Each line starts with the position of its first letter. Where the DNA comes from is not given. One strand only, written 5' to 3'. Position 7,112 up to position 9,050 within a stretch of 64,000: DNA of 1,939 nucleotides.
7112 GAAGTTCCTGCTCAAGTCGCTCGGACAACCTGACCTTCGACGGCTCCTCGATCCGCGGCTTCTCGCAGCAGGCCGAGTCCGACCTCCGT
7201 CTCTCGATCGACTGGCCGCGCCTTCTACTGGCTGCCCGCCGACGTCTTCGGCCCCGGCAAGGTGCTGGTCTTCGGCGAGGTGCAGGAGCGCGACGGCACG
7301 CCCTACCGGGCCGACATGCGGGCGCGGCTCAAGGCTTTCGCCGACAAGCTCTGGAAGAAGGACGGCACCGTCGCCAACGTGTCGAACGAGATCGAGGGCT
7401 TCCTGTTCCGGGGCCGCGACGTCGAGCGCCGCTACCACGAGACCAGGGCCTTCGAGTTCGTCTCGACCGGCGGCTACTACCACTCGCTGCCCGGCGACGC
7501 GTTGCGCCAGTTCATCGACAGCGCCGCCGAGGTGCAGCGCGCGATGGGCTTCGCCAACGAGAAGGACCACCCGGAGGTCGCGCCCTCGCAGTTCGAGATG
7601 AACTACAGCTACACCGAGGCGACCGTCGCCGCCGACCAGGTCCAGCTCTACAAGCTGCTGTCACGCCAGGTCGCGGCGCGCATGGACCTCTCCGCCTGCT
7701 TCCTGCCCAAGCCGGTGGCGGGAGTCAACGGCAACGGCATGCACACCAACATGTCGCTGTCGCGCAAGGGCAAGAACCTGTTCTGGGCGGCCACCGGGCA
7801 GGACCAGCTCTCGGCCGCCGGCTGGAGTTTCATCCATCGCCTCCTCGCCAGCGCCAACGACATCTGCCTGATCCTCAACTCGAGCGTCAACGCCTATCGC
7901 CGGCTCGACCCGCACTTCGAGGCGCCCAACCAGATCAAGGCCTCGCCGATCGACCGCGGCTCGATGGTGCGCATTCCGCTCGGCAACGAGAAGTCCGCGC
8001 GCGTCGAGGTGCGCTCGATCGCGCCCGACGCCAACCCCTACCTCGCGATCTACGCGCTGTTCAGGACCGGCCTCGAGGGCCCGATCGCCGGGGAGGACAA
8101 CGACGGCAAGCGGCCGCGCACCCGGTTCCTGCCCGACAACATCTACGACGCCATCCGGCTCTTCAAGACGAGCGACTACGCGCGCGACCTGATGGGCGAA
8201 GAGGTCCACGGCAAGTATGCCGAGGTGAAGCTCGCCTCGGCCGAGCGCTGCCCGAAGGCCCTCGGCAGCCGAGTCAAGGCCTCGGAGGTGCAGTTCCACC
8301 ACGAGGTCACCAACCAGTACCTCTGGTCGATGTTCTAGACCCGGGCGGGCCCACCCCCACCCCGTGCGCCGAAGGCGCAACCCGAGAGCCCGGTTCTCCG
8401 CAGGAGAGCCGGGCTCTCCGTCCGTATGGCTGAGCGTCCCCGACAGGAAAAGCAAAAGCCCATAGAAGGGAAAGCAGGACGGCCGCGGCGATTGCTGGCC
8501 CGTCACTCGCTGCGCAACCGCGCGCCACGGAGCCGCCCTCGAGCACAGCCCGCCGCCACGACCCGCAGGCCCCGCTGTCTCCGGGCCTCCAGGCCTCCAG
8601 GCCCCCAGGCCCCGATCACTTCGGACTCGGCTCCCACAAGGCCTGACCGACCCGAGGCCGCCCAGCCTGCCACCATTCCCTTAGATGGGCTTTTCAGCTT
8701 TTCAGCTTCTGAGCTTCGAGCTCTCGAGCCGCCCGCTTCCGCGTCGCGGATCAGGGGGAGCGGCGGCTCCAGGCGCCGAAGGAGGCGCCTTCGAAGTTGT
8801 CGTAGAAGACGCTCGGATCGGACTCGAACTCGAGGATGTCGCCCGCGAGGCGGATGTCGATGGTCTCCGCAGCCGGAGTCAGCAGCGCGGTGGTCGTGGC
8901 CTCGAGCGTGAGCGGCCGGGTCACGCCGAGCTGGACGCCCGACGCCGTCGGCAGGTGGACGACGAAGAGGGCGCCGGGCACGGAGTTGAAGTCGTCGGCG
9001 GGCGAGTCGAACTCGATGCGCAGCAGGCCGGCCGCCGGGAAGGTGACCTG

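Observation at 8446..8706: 261-bp element with about 30-bp terminal inverted repeats in the glnA-downstream intergenic region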

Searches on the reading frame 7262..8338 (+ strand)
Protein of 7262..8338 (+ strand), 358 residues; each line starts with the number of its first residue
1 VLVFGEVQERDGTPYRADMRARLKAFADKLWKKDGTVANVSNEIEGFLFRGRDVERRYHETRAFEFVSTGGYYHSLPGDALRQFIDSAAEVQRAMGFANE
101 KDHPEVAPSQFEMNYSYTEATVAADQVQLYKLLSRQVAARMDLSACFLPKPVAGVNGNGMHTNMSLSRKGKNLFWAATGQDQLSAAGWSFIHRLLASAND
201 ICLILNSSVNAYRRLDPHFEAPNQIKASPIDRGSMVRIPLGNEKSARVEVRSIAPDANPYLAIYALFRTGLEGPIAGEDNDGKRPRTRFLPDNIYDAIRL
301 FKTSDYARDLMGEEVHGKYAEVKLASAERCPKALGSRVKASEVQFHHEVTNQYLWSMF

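Call 12: search_protein_families(library=pfam, proteins=[window:7262-8338:+], max_evalue=0.01)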
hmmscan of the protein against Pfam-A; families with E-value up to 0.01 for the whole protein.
window:7262-8338:+ (358 aa): 1 family
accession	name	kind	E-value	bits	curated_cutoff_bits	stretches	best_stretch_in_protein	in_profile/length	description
PF00120.29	Gln-synt_C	-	4.6e-69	233.5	24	1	18-329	3-331/344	Glutamine synthetase, catalytic domain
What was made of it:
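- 6900..8338 (+): Glutamine synthetase gene (glnA-like), the upstream neighbour. In this window it is broken by two 1-nt insertions. Pfam Gln-synt_C E=5e-69 (call 12).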

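Call 17: find_homologous_proteins(query=window:7262-8338:+, max_evalue=1e-50)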
Query window:7262-8338:+ (358 aa): 8000 proteins with E <= 1e-50 among 8000 candidates; the best 120 are listed.
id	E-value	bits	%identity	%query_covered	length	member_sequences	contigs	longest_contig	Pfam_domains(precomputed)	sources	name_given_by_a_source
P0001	6.6e-227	770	93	100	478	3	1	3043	PF03951.25,PF00120.30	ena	-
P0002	3.0e-225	765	92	100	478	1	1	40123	PF03951.25,PF00120.30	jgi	-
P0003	8.6e-225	763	92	100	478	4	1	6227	PF03951.25,PF00120.30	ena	-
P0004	1.5e-212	723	88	100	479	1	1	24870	PF03951.25,PF00120.30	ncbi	ncbi:MAG: glutamine synthetase family protein [Acidobacteriota bacterium]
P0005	3.2e-208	709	86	100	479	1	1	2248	PF03951.25,PF00120.30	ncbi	-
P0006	2.0e-207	706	85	100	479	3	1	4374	PF03951.25,PF00120.30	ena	-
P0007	3.8e-207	705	84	100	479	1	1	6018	PF03951.25,PF00120.30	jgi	-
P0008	4.7e-207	705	85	100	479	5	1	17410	PF03951.25,PF00120.30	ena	-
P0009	5.7e-205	698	85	100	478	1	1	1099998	PF03951.25,PF00120.30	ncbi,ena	-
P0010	2.0e-204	696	84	100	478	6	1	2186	PF03951.25,PF00120.30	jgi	jgi:glutamine synthetase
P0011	3.1e-204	696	84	100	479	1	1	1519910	PF03951.25,PF00120.30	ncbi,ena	-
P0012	5.1e-204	695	83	100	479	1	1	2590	PF03951.25,PF00120.30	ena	-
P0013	6.2e-204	695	84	100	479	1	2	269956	PF03951.25,PF00120.30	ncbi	-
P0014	1.5e-203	693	84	99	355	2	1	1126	PF00120.30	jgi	jgi:glutamine synthetase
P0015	2.4e-203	693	84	100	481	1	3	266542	PF03951.25,PF00120.30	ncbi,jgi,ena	jgi:glutamine synthetase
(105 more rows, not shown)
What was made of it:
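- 6900..8338 (+): Best homologues are 92-93% identical Thermoanaerobaculia/Acidobacteriota GS (call 17).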

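Call 18: find_encoding_contigs(protein=P0002, flank=6000, max_places=3)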
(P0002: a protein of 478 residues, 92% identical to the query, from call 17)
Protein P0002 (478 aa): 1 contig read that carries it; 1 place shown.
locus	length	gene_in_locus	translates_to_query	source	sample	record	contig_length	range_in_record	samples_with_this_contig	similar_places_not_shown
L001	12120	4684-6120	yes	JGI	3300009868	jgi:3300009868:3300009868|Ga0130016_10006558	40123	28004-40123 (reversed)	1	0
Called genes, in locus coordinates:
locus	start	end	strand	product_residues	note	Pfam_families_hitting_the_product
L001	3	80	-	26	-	?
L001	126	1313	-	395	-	PF04055:Radical_SAM, PF19288:CofH_C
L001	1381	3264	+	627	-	-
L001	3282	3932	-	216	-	PF08241:Methyltransf_11 (weak), PF08242:Methyltransf_12 (weak), PF13649:Methyltransf_25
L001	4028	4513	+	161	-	PF04972:BON (weak), PF01476:LysM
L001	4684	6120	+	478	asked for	PF03951:Gln-synt_N, PF00120:Gln-synt_C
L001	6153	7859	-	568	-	PF00342:PGI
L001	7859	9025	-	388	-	PF00923:TAL_FSA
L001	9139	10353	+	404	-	PF00024:PAN_1, PF08276:PAN_2 (faint), PF14295:PAN_4, PF00024:PAN_1, PF14295:PAN_4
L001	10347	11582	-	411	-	-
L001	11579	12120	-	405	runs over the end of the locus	-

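Call 19: find_encoding_contigs(protein=P0003, flank=6000, max_places=3)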
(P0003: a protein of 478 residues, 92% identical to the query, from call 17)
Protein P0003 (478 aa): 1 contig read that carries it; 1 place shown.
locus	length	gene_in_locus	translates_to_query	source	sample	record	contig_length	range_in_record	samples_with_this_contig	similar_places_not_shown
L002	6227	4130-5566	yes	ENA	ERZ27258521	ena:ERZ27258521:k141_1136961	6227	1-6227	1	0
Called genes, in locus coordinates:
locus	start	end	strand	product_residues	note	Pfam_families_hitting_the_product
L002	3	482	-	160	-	?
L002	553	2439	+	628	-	-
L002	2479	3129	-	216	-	PF08241:Methyltransf_11 (weak), PF13649:Methyltransf_25 (weak)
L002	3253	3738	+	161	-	PF04972:BON, PF01476:LysM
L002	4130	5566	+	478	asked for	PF03951:Gln-synt_N, PF00120:Gln-synt_C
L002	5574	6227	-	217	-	?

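Call 20: find_encoding_contigs(protein=P0004, flank=6000, max_places=3)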
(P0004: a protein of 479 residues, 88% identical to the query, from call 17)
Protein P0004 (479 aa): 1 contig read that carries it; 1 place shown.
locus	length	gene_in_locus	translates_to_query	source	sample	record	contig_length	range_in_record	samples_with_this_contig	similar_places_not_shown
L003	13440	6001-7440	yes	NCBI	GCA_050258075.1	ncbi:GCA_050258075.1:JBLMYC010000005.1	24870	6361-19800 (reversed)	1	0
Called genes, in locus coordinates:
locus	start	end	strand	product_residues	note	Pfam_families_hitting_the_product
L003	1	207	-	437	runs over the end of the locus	PF00072:Response_reg, PF00158:Sigma54_activat, PF01078:Mg_chelatase (faint), PF14532:Sigma54_activ_2, PF07728:AAA_5 (weak), PF25601:AAA_lid_14, PF02954:HTH_8, PF13384:HTH_23 (weak)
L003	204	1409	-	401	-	PF00512:HisKA, PF02518:HATPase_c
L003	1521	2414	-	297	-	PF00892:EamA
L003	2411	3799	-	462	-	PF00375:SDF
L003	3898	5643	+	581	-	PF00266:Aminotran_5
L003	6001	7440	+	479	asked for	PF03951:Gln-synt_N, PF00120:Gln-synt_C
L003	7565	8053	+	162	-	PF00355:Rieske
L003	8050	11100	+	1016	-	PF00033:Cytochrome_B, PF13631:Cytochrom_B_N_2, PF00032:Cytochrom_B_C, PF09699:Paired_CXXCH_1 (faint), PF14522:Cytochrome_C7 (faint), PF14537:Cytochrom_c3_2 (faint)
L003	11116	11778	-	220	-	PF01625:PMSR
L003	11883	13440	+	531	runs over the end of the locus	-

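Call 48: find_encoding_contigs(protein=P0001, flank=6000, max_places=3)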
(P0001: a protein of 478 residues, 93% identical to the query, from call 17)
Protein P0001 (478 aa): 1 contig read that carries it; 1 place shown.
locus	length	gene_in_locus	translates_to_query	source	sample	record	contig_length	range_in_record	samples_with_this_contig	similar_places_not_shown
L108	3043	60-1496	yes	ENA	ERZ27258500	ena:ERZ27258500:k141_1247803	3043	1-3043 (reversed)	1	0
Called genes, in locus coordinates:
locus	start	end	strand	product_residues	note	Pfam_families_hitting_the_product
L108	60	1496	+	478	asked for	PF03951:Gln-synt_N, PF00120:Gln-synt_C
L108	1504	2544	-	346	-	-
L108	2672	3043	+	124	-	?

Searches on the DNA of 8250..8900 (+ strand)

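Call 5: search_rna_families(source=window, start=8250, end=8900, threshold=evalue, max_evalue=10, show_alignments=3)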
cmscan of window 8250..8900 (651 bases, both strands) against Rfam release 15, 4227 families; matches with E-value up to 10: 3.
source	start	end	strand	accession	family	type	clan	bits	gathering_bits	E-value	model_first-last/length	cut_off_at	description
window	8719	8777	-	RF03698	mir-2861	Gene; miRNA;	-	17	89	6.1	1-82/82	no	mir-2861 microRNA precursor family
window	8728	8770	+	RF02802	PyrR204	Gene; snRNA; snoRNA; HACA-box;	-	16.3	71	1.8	5-48/57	no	Pyrobaculum sRNA 204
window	8385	8416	+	RF01670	P17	Gene; sRNA;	-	12.8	45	0.88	251-282/282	no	Pseudomonas sRNA P17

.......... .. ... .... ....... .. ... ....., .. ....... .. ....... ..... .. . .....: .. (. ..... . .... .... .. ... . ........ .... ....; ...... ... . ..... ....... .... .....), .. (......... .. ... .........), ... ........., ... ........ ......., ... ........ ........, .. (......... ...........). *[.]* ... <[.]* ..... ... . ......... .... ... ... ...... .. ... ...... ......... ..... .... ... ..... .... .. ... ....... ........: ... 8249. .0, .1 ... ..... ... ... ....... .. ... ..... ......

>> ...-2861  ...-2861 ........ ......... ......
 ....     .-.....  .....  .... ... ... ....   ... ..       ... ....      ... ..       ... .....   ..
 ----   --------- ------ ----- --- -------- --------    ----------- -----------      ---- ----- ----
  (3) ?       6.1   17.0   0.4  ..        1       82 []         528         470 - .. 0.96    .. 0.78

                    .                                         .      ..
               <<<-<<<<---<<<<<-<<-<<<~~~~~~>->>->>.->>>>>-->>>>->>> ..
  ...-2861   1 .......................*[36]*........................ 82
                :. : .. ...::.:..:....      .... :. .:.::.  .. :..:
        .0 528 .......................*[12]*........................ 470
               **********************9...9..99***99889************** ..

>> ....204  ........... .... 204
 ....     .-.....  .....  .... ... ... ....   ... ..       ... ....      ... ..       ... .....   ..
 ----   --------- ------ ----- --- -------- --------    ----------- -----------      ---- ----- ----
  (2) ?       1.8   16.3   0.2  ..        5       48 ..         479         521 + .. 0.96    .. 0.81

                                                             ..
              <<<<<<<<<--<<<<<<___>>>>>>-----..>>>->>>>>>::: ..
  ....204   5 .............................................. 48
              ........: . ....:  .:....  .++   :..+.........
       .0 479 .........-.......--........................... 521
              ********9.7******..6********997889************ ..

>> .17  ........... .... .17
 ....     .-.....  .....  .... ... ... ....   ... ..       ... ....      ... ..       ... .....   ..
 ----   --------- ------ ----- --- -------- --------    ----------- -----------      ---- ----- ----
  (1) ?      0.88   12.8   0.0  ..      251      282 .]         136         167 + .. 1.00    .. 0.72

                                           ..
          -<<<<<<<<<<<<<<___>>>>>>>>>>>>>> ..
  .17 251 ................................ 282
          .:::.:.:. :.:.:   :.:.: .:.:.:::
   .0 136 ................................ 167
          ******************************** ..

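Call 93: search_dna_similar(query=window:8420-8730:+, collection=plasmids, mode=distant, max_evalue=0.01, max_rows=8)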
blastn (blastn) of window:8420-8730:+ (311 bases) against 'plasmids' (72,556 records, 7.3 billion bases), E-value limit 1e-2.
Records with a match: 2; places in all: 2; records where one place covers at least 80% of the query: 0.
Best place of each record, by identity: 60-80% 2.
By first word of the organism name: Rhodococcus 1; Novosphingobium 1.
By predicted mobility (MOB-suite, as given by PLSDB): non-mobilizable 2.
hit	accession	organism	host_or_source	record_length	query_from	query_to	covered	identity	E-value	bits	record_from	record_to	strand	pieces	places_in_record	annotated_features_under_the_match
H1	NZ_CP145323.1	Rhodococcus ruber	-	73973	131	195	21%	78.8%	6e-3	48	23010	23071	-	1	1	N-acetylmuramoyl-L-alanine amidase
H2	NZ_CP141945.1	Novosphingobium sp. RL4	Rheum palmatum L.,Single ...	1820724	89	147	19%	78.1%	6e-3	49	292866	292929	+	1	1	none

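Call 94: search_dna_similar(query=window:8420-8730:+, collection=phages, mode=distant, max_evalue=0.01, max_rows=8)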
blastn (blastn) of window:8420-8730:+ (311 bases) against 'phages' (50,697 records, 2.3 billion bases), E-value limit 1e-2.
No match.
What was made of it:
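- Tried and rejected: Only two marginal, chance-level hits in unrelated plasmids (E=6e-3) and none in phages (calls 93, 94).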
